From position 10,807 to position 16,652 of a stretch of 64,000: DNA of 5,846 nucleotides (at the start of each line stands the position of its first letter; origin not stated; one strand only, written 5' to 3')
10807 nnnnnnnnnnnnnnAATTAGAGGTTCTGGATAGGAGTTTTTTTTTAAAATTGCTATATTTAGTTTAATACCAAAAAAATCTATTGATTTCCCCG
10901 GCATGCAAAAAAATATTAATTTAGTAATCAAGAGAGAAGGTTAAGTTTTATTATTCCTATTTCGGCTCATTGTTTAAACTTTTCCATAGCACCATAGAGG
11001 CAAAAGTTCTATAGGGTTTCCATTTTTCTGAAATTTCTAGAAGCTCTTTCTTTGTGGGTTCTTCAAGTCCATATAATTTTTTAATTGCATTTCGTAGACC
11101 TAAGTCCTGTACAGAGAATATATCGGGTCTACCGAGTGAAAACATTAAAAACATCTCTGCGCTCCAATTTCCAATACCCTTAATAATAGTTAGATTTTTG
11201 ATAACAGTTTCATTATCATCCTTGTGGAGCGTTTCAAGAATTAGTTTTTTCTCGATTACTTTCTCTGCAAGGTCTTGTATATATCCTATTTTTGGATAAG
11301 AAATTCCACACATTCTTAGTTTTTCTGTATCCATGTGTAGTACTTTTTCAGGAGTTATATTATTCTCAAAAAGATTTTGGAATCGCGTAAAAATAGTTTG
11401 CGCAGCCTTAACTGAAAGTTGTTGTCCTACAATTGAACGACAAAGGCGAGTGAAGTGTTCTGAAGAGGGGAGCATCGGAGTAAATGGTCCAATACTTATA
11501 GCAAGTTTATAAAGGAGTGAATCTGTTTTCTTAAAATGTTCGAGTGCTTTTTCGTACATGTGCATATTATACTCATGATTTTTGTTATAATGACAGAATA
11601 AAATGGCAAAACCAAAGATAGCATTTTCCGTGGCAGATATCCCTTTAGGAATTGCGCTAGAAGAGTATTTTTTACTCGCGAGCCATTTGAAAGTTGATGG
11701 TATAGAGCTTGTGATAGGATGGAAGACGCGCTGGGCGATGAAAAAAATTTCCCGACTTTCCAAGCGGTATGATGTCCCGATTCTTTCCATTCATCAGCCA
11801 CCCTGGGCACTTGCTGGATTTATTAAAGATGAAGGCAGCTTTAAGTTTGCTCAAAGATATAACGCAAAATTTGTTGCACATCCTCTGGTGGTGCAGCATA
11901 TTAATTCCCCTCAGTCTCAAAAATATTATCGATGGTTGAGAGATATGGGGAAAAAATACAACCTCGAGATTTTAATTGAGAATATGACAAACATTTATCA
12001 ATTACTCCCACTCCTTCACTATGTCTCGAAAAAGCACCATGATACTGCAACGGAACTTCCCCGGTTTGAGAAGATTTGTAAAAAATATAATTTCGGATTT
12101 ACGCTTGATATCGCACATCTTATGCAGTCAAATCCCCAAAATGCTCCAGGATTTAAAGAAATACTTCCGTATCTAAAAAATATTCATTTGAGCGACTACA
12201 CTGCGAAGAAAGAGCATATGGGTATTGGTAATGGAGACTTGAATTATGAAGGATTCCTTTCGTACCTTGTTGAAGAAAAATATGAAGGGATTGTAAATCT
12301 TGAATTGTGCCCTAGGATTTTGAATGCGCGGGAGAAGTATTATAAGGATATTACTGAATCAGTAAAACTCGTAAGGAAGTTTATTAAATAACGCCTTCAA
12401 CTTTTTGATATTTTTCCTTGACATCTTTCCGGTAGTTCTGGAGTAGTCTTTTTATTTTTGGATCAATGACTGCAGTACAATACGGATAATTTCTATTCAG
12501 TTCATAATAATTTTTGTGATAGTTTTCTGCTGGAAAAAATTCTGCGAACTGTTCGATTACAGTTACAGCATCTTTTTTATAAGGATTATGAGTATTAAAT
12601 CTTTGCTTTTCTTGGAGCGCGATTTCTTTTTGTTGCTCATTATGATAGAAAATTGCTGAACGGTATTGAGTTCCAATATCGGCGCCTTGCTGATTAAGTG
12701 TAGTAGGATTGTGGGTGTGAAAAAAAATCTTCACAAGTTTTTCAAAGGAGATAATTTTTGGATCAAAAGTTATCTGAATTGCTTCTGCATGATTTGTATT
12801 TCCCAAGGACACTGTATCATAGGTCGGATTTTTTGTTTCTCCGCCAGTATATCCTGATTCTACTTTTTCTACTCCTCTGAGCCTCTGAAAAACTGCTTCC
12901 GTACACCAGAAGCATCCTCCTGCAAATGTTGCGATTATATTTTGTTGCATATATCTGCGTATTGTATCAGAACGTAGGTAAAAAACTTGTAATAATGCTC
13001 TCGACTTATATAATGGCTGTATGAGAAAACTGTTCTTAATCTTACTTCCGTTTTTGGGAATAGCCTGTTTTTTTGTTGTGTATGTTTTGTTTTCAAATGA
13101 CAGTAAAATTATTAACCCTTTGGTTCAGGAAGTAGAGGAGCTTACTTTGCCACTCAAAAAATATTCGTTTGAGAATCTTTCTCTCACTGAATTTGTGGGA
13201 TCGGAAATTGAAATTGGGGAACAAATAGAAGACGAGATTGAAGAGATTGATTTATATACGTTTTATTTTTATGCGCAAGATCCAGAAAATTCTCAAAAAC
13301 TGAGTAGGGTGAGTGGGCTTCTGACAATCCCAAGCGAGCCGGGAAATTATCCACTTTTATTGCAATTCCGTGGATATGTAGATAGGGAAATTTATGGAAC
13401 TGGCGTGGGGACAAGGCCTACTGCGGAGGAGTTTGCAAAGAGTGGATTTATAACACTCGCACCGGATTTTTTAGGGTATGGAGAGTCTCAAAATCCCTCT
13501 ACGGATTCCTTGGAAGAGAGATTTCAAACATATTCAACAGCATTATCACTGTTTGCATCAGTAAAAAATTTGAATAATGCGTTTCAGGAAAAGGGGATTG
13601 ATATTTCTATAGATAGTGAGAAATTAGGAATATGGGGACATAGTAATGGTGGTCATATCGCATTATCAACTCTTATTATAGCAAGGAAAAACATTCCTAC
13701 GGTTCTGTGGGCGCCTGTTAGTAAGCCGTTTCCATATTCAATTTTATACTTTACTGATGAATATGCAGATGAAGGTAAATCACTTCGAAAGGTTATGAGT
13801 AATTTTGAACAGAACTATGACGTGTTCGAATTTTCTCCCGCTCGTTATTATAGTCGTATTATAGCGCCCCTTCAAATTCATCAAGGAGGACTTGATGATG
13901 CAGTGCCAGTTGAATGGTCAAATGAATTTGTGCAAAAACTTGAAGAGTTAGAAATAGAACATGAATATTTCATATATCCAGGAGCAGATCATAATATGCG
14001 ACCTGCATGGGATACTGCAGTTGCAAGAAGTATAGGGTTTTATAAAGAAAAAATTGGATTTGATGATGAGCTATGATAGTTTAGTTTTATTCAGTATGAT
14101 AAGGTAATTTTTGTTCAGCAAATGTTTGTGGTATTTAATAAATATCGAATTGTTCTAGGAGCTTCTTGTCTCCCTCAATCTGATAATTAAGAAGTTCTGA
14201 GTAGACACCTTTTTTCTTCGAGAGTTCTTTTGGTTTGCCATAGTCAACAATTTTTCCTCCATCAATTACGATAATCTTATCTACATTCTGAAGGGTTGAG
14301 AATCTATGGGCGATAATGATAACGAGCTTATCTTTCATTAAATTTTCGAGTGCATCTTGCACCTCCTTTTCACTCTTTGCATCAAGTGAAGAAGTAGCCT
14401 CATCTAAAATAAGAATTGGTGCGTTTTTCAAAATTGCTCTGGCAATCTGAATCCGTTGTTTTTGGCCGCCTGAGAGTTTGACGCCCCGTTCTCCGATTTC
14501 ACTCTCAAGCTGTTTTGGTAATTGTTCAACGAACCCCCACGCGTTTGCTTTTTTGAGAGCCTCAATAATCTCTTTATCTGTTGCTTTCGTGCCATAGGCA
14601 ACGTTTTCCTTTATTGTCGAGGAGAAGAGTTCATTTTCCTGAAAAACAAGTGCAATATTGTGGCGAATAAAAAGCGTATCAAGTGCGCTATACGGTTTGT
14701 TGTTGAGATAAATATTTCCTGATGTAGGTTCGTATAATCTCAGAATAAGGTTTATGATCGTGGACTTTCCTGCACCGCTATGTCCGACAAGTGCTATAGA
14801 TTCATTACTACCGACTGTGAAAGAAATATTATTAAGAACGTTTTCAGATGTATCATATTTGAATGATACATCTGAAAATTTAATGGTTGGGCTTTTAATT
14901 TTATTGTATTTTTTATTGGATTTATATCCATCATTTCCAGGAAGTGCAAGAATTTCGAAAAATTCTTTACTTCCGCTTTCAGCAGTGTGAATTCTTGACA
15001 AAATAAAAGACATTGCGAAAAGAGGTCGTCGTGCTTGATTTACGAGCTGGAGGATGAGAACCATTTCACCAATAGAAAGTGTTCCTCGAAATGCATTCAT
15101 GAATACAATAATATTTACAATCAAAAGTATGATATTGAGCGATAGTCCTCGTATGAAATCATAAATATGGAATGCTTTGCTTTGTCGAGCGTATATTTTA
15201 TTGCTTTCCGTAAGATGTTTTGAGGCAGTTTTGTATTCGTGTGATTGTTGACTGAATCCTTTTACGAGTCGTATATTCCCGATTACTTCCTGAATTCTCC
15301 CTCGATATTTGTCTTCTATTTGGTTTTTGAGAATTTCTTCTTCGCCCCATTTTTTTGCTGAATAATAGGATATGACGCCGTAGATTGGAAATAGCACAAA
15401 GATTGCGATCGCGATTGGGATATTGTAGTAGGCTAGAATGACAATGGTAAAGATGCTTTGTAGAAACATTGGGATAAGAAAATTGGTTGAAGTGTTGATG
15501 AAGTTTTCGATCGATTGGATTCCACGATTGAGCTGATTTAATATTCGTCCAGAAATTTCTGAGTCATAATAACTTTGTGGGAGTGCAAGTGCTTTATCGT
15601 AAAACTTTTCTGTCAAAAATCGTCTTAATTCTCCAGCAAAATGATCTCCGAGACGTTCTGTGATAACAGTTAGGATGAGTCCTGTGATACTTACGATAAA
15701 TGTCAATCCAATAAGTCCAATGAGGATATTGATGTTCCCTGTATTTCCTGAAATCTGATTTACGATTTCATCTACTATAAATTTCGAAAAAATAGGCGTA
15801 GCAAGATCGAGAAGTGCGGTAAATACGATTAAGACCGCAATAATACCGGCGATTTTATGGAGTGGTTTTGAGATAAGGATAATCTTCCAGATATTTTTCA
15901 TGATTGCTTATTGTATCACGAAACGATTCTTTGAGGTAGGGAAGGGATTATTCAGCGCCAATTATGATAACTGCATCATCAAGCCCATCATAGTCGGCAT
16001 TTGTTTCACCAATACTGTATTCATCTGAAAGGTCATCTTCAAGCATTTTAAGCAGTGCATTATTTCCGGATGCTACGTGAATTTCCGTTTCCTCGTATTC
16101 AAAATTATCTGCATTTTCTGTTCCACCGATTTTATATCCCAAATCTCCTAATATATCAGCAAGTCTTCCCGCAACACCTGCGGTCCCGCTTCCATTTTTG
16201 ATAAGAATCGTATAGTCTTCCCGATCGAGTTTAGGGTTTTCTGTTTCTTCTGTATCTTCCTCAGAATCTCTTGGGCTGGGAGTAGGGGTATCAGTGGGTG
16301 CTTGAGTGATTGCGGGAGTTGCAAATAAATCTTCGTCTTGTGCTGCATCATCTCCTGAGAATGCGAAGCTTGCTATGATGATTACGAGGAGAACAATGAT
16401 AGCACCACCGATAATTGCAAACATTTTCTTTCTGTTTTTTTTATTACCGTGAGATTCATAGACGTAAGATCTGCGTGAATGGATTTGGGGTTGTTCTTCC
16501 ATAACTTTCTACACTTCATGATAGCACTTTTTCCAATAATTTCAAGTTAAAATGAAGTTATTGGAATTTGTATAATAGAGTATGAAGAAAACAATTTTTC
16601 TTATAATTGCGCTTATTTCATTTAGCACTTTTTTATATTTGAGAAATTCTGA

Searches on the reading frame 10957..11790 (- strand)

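Call 43: search_protein_families(library=pfam, proteins=[window:10957-11790:-], max_evalue=0.001)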
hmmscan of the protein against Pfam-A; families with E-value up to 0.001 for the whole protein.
window:10957-11790:- (277 aa): 1 family
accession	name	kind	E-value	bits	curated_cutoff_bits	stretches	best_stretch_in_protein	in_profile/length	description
PF00730.31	HhH-GPD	-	3.6e-19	69.5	26.2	1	118-258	2-107/108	HhH-GPD superfamily base excision DNA repair protein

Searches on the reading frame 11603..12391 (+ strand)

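Call 43: search_protein_families(library=pfam, proteins=[window:11603-12391:+], max_evalue=0.001)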
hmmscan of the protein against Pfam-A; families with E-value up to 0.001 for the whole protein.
window:11603-12391:+ (262 aa): 1 family
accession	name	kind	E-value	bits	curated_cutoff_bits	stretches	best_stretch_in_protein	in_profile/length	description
PF01261.30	AP_endonuc_2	-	1.4e-16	61.4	31.1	1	25-247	3-239/249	Xylose isomerase-like TIM barrel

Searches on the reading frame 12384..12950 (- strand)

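Call 43: search_protein_families(library=pfam, proteins=[window:12384-12950:-], max_evalue=0.001)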
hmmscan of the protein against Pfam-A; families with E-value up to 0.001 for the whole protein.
window:12384-12950:- (188 aa): 1 family
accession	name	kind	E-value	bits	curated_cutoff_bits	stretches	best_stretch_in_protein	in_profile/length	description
PF01625.27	PMSR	-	1.8e-62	210.5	23.7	1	7-158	2-152/153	Peptide methionine sulfoxide reductase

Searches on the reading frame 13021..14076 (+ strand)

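Call 44: search_protein_families(library=pfam, proteins=[window:13021-14076:+], max_evalue=0.001)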
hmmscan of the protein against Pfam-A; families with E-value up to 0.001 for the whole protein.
window:13021-14076:+ (351 aa): 8 families
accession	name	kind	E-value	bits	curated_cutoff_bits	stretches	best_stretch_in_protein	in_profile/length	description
PF00326.27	Peptidase_S9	-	6e-12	45.9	22.6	1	196-345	60-210/213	Prolyl oligopeptidase family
PF01738.24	DLH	-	7.7e-10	39.2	21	0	273-324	135-186/217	Dienelactone hydrolase family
PF12146.15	Hydrolase_4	-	5.7e-08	32.8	27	1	134-240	23-117/239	Serine aminopeptidase, S33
PF20434.5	BD-FAE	-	6.2e-06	26.3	26.8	0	195-215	84-104/215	BD-FAE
PF07224.18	Chlorophyllase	-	1.8e-05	24.2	26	1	98-216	30-132/301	Chlorophyllase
PF00561.26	Abhydrolase_1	-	2.7e-05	24.4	25.8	1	132-221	17-90/245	alpha/beta hydrolase fold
PF07859.19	Abhydrolase_3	-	0.00017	21.8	25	1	185-325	57-207/210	alpha/beta hydrolase fold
PF12697.13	Abhydrolase_6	-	0.00098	20.3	26.3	0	139-260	24-118/217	Alpha/beta hydrolase family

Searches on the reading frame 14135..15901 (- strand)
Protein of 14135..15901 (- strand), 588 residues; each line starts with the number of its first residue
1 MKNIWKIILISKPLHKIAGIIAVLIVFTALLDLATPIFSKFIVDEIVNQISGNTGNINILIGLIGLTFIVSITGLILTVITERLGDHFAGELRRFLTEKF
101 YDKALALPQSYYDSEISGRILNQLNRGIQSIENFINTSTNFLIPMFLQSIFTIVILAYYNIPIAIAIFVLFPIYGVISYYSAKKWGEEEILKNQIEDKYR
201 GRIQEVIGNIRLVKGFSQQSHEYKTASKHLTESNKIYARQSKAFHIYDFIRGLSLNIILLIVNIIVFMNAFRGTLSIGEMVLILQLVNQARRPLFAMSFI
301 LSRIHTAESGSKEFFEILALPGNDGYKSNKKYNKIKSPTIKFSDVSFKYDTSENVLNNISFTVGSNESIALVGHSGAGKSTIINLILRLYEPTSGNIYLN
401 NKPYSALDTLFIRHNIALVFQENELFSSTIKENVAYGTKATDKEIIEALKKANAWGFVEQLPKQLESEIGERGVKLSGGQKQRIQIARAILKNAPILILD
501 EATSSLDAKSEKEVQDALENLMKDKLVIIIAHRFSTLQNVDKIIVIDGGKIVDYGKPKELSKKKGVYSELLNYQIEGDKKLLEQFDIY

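Call 44: search_protein_families(library=pfam, proteins=[window:14135-15901:-], max_evalue=0.001)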
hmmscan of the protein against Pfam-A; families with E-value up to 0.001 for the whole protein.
window:14135-15901:- (588 aa): 6 families
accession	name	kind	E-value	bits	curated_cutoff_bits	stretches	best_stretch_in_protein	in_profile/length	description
PF00005.33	ABC_tran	-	9.2e-35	120.7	25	1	356-504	1-137/137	ABC transporter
PF00664.28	ABC_membrane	-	2.4e-29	103.3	28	1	20-293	3-273/274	ABC transporter transmembrane region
PF02463.25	SMC_N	-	6.3e-08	32.8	40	1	416-546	79-211/220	RecF/RecN/SMC N terminal domain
PF13401.12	AAA_22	-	6.8e-05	23.6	27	1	367-521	6-104/130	AAA domain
PF13191.12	AAA_16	-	0.00013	22.9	32.6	1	365-512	23-150/167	AAA ATPase domain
PF03193.22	RsgA_GTPase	-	0.00015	22.1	30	1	331-387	71-127/174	RsgA GTPase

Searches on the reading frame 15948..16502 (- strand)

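Call 44: search_protein_families(library=pfam, proteins=[window:15948-16502:-], max_evalue=0.001)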
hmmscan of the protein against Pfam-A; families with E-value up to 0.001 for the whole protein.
window:15948-16502:- (184 aa): 2 families
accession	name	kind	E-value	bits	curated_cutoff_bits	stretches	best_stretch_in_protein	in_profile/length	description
PF13399.11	LytR_C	-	7.2e-10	40.1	22.2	1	96-183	1-84/86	LytR cell envelope-related transcriptional attenuator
PF05739.25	SNARE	-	0.00069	20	26.8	0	21-42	32-53/53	SNARE domain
